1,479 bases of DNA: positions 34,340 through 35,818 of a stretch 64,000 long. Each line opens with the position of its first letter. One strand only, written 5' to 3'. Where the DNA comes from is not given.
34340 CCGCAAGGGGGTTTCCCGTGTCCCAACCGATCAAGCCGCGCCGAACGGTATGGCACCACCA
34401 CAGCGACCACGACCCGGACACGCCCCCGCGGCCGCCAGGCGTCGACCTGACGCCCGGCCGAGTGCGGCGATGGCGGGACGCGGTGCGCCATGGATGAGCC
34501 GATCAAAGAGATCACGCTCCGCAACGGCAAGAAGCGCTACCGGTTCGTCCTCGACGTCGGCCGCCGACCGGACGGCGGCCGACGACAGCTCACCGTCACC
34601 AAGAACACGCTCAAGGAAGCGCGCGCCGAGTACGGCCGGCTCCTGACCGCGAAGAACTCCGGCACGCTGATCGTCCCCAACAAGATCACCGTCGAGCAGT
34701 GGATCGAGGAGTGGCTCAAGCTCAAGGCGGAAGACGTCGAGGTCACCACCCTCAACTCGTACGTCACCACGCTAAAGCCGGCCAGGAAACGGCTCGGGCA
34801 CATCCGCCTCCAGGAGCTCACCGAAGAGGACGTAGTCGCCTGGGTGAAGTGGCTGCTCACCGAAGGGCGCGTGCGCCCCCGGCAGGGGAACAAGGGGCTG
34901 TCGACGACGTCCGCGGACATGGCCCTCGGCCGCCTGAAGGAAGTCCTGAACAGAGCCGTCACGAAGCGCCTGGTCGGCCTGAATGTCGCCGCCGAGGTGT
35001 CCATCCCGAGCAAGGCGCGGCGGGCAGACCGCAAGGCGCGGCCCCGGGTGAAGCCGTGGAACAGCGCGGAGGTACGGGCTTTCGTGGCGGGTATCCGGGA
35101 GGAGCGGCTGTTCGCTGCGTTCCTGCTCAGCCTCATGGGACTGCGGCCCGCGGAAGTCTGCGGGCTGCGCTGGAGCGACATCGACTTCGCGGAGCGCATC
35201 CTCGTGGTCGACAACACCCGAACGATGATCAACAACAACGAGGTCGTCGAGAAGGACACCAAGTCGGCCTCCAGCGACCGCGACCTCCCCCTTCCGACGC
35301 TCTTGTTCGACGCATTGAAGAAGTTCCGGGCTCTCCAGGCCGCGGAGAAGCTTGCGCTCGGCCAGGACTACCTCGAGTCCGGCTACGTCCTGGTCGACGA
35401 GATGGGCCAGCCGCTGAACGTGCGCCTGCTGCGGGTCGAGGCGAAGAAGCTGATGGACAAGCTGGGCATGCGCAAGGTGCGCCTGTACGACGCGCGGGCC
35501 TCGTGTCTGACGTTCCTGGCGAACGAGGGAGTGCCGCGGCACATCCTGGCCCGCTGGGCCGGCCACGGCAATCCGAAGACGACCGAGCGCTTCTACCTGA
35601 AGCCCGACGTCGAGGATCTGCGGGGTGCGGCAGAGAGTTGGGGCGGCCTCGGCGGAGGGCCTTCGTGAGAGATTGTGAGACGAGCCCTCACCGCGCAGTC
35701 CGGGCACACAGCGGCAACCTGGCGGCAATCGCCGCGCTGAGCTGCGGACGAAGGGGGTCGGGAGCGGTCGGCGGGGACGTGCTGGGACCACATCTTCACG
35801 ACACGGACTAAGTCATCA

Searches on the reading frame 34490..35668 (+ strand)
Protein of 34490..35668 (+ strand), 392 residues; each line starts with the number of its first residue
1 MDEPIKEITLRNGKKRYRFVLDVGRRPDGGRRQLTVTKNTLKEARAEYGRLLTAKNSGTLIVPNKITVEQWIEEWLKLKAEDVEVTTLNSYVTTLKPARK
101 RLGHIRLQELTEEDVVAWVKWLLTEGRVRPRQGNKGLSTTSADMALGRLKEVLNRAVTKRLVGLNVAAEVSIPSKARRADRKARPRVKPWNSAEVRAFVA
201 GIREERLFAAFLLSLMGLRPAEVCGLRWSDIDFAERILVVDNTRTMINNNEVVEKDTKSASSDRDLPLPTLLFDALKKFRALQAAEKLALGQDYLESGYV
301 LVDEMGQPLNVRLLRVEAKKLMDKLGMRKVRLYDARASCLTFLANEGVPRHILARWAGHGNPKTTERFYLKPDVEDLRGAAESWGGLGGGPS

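Call 15: search_protein_families(library=phrogs, proteins=[window:34490-35668:+], max_evalue=0.01)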
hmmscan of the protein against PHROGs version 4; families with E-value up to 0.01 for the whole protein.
window:34490-35668:+ (392 aa): 5 families
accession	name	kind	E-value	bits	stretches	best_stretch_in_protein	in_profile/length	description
phrog_1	-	integration and excision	4.8e-61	208.8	1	10-386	117-449/611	integrase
phrog_216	-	integration and excision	1.7e-20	74.3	1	156-382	29-234/301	integrase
phrog_7685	-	integration and excision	0.00039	21.1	1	256-369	121-220/240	integrase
phrog_22184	-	unknown function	0.00039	21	1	99-242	101-245/254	-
phrog_7244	-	integration and excision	0.009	16.3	0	64-231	71-223/263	integrase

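Call 16: search_protein_families(library=pfam, proteins=[window:34490-35668:+], max_evalue=0.01)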
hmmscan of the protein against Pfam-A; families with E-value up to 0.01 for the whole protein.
window:34490-35668:+ (392 aa): 6 families
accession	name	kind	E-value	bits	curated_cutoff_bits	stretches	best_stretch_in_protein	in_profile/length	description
PF00589.27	Phage_integrase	-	1.3e-15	58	27.1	1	212-372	30-168/172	Phage integrase family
PF13102.12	Phage_int_SAM_5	-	1.3e-05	25.9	22.3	1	70-166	4-92/98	Phage integrase SAM-like domain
PF14659.12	Phage_int_SAM_3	-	0.00017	22.2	22.6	1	67-120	1-55/58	Phage integrase, N-terminal SAM-like domain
PF13495.12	Phage_int_SAM_4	-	0.0014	19.4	27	1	78-137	9-68/85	Phage integrase, N-terminal SAM-like domain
PF02899.23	Phage_int_SAM_1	-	0.0035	18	22.3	1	85-128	16-60/83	Phage integrase, N-terminal SAM-like domain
PF22022.2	Phage_int_M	-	0.0061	17.2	27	0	69-168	2-91/96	Phage integrase central domain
